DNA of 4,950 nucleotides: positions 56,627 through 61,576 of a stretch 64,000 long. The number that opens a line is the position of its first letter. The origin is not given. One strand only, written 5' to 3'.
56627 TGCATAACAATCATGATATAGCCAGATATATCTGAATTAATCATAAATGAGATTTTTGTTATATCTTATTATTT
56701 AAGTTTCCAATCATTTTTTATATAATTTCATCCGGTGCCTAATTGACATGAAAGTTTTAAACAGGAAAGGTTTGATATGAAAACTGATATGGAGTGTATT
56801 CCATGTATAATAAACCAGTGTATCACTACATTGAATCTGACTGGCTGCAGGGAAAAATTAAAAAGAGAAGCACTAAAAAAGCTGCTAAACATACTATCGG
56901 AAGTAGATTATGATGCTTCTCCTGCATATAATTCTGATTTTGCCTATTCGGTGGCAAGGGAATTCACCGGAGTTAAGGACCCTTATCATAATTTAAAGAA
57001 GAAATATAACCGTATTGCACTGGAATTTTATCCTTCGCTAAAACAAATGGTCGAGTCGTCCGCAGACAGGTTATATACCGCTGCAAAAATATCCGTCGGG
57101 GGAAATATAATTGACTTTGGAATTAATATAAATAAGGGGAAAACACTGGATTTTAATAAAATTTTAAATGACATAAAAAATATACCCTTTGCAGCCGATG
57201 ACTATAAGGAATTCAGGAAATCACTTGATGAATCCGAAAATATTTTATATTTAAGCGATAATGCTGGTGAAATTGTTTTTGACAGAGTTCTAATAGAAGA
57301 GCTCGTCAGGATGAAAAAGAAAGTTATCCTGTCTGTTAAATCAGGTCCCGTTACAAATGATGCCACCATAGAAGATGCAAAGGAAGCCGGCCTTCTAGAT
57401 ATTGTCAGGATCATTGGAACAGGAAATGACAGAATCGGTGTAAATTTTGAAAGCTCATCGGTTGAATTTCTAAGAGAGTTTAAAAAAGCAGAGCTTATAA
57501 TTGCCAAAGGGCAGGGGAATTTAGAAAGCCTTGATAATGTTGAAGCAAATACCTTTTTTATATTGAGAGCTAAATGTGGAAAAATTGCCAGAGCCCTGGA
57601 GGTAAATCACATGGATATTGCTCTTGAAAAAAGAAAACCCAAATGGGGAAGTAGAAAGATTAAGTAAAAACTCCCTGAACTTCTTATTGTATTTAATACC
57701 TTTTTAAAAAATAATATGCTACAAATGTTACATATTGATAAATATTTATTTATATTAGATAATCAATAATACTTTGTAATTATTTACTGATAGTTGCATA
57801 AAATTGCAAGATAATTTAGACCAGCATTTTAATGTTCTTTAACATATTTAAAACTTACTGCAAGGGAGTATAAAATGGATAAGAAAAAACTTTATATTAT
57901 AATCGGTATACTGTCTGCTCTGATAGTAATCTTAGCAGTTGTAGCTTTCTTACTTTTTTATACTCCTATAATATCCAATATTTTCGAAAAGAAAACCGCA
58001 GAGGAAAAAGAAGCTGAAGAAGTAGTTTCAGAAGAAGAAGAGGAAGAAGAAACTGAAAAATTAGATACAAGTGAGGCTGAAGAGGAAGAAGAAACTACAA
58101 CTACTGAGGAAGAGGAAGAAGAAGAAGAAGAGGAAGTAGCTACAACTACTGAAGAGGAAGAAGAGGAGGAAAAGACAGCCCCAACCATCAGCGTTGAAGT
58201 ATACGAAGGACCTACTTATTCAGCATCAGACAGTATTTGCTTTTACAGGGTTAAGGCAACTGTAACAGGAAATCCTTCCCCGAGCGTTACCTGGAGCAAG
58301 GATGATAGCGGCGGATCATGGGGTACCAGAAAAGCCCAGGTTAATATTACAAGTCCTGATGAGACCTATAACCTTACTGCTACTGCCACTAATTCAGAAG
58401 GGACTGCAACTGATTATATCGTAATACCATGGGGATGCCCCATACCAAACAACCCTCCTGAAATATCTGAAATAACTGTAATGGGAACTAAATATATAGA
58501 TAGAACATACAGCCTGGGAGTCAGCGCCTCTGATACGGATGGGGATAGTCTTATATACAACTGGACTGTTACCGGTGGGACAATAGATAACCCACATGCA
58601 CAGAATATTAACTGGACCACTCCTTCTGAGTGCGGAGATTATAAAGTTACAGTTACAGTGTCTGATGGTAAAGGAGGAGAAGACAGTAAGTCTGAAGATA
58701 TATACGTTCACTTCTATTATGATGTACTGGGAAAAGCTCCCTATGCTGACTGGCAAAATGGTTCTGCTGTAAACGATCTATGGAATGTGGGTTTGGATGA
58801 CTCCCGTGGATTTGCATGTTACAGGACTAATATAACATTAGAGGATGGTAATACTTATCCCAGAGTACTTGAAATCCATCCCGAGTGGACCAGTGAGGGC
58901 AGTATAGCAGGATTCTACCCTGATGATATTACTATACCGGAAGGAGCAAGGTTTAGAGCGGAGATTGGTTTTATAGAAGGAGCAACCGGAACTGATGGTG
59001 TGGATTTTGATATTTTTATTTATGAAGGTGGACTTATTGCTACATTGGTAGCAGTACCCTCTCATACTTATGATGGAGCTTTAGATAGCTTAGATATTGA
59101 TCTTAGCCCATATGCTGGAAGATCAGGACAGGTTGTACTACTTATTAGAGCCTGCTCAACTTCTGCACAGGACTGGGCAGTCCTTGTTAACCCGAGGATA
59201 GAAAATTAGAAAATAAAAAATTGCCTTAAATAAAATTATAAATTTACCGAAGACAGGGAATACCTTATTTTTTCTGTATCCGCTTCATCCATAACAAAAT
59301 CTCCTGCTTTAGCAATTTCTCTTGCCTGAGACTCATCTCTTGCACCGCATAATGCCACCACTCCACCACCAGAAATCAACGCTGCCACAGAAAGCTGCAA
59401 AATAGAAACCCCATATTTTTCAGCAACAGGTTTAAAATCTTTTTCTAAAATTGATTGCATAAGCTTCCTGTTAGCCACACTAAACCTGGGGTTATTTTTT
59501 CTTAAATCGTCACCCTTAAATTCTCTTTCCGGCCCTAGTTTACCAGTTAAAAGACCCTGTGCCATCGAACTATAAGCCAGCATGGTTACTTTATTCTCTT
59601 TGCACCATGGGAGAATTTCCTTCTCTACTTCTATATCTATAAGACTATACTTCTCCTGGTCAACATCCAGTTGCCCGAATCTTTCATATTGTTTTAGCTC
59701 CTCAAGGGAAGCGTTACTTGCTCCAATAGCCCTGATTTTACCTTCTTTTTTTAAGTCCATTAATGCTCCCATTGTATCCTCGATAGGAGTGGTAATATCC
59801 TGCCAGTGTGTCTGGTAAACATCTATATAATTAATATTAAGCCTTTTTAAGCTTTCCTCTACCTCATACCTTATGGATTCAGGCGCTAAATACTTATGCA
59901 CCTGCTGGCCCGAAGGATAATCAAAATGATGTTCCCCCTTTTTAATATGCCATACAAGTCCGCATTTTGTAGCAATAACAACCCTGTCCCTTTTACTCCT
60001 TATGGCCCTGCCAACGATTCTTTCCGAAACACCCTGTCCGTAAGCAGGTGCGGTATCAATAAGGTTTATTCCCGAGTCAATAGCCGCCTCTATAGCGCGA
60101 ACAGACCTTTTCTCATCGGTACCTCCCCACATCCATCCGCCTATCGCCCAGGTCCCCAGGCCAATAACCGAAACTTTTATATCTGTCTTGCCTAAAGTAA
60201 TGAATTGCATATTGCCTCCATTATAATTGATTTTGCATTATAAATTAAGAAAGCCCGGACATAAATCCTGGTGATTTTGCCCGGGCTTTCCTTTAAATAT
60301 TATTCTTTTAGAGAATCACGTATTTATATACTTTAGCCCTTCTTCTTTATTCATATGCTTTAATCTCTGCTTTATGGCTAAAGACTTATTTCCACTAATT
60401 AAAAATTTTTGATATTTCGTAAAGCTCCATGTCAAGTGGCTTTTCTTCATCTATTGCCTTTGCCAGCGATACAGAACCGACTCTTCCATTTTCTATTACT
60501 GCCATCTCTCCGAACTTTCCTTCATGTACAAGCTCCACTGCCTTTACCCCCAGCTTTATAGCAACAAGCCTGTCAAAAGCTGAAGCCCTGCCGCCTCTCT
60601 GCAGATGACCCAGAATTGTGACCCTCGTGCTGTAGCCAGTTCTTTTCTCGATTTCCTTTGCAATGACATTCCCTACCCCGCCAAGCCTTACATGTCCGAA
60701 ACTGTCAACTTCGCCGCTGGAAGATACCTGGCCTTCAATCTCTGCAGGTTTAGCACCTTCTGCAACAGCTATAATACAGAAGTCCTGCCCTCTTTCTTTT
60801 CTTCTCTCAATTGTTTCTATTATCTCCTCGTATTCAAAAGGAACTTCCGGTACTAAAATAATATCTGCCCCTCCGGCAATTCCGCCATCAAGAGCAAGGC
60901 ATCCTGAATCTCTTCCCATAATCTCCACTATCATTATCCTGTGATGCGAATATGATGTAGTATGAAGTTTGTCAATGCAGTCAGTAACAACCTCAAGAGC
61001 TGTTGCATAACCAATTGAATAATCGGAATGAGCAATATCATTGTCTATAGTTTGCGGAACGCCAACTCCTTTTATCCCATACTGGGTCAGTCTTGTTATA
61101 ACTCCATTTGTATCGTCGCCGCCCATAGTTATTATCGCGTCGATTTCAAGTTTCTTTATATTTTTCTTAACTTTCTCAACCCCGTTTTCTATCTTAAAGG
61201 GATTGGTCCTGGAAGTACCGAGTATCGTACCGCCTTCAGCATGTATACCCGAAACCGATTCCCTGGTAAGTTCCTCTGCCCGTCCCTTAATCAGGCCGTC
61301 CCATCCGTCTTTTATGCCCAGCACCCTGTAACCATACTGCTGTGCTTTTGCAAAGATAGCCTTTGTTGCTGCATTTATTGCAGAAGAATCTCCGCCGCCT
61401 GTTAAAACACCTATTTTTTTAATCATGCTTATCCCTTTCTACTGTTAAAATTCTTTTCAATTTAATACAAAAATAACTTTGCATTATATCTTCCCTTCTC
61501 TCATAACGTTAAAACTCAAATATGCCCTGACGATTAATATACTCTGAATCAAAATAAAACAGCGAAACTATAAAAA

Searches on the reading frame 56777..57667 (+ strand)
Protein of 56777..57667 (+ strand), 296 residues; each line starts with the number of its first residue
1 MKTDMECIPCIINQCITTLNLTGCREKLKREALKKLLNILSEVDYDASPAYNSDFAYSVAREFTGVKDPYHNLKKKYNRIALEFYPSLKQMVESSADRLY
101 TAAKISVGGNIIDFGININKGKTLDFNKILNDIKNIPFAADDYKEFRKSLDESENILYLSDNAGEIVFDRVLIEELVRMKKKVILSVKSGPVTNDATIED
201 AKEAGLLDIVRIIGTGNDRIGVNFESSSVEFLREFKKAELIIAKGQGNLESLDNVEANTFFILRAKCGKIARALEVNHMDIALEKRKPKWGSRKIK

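Call 58: search_protein_families(library=pfam, proteins=[window:56777-57667:+], max_evalue=1)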
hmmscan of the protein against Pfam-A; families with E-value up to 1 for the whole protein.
window:56777-57667:+ (296 aa): 1 family
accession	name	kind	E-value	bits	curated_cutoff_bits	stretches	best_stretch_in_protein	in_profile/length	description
PF01937.24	ARMT1-like_dom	-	9.1e-63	212.7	25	1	3-279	1-308/311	Damage-control phosphatase ARMT1-like domain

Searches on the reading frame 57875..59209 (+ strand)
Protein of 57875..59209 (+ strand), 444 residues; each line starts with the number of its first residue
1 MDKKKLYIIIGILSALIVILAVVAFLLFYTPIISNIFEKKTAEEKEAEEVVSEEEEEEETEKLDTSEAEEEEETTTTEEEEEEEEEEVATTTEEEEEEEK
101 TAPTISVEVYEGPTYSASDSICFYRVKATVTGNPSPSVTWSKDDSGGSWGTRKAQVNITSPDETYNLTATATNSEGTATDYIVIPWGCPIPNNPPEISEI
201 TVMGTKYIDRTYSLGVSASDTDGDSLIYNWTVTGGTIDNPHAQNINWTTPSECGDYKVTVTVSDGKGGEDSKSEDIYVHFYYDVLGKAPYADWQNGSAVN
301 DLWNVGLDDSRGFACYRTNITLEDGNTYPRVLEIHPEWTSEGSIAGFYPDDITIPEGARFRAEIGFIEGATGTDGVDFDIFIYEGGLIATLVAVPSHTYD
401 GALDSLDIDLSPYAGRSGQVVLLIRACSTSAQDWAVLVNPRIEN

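Call 57: search_protein_families(library=padloc, proteins=[window:57875-59209:+], max_evalue=0.01)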
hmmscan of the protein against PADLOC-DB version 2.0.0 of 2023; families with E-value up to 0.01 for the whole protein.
window:57875-59209:+ (444 aa): 1 family
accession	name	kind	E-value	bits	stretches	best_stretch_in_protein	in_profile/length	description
PDLC04061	PD-T4-6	-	0.008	13.7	1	18-148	359-492/510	-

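Call 58: search_protein_families(library=pfam, proteins=[window:57875-59209:+], max_evalue=1)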
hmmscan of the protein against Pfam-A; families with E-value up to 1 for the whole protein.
window:57875-59209:+ (444 aa): 39 families (the best 25 are shown)
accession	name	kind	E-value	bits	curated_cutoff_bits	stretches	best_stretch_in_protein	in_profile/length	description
PF22352.2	K319L-like_PKD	-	8.4e-07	29.4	27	1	213-276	15-82/84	K319L-like, PKD domain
PF17963.7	Big_9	-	2.2e-06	28.9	23.6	1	192-272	1-84/89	Bacterial Ig domain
PF00801.26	PKD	-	4.1e-05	23.9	23.5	1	216-271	21-74/80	PKD domain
PF01496.24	V_ATPase_I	-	8.3e-05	21.2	30.7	1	16-97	620-696/815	V-type ATPase 116kDa subunit family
PF18911.6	PKD_4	-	0.00023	21.6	27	1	213-275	21-81/85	PKD domain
PF22251.1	PFF1_TM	-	0.0003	20.9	32.3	1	17-102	100-186/300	Vacuolar membrane protease, transmembrane domain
PF07679.22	I-set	-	0.00034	21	23.7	1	126-171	20-62/90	Immunoglobulin I-set domain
PF12685.13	SpoIIIAH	-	0.00073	20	30.6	1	12-99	5-79/191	SpoIIIAH-like protein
PF07543.17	PGA2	-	0.00092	19.7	24.2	1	18-96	19-97/135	Protein trafficking PGA2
PF16118.10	DUF4834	-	0.00094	20.5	27.8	1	9-84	3-79/99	Domain of unknown function (DUF4834)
PF05345.18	He_PIG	-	0.0034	18.2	24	1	205-272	12-89/96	Putative Ig domain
PF23958.1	DUF7287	-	0.0046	18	27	1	17-111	15-111/157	Family of unknown function (DUF7287)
PF24871.1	Piezo_TM1-24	-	0.01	14.7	28.8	1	22-100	292-383/682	Piezo TM1-24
PF17892.7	Cadherin_5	-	0.017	15.3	26.5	1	214-278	29-97/98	Cadherin-like domain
PF06438.17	HasA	-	0.017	15.2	26.3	1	374-408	63-97/206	Heme-binding protein A (HasA)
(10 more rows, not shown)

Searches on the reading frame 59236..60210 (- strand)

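Call 57: search_protein_families(library=padloc, proteins=[window:59236-60210:-], max_evalue=0.01)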
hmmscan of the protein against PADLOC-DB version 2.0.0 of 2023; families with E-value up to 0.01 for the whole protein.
window:59236-60210:- (324 aa): 0 families

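Call 58: search_protein_families(library=pfam, proteins=[window:59236-60210:-], max_evalue=1)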
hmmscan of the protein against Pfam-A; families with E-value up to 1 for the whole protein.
window:59236-60210:- (324 aa): 1 family
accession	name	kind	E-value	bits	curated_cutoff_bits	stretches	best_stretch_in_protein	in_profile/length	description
PF00248.27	Aldo_ket_red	-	2.4e-63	214.3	24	1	16-316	2-287/291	Aldo/keto reductase family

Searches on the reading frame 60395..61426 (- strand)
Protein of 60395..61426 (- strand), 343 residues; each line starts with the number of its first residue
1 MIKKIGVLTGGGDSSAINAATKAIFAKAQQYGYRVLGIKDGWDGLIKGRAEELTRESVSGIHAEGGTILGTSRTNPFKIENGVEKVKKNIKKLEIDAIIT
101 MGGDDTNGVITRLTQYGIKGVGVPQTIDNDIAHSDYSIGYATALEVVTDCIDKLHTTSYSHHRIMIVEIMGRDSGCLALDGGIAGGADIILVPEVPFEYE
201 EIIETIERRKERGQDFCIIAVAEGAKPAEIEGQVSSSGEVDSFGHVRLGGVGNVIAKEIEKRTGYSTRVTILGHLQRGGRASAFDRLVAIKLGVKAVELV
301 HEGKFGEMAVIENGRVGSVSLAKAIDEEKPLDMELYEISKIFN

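Call 58: search_protein_families(library=pfam, proteins=[window:60395-61426:-], max_evalue=1)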
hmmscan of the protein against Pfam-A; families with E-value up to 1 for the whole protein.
window:60395-61426:- (343 aa): 2 families
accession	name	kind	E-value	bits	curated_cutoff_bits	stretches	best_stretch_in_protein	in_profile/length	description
PF00365.25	PFK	-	6.2e-101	337.8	30.9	1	4-300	1-277/277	Phosphofructokinase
PF02645.21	DegV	-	0.046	13.5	27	1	257-311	148-199/280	Uncharacterised protein, DegV family COG1307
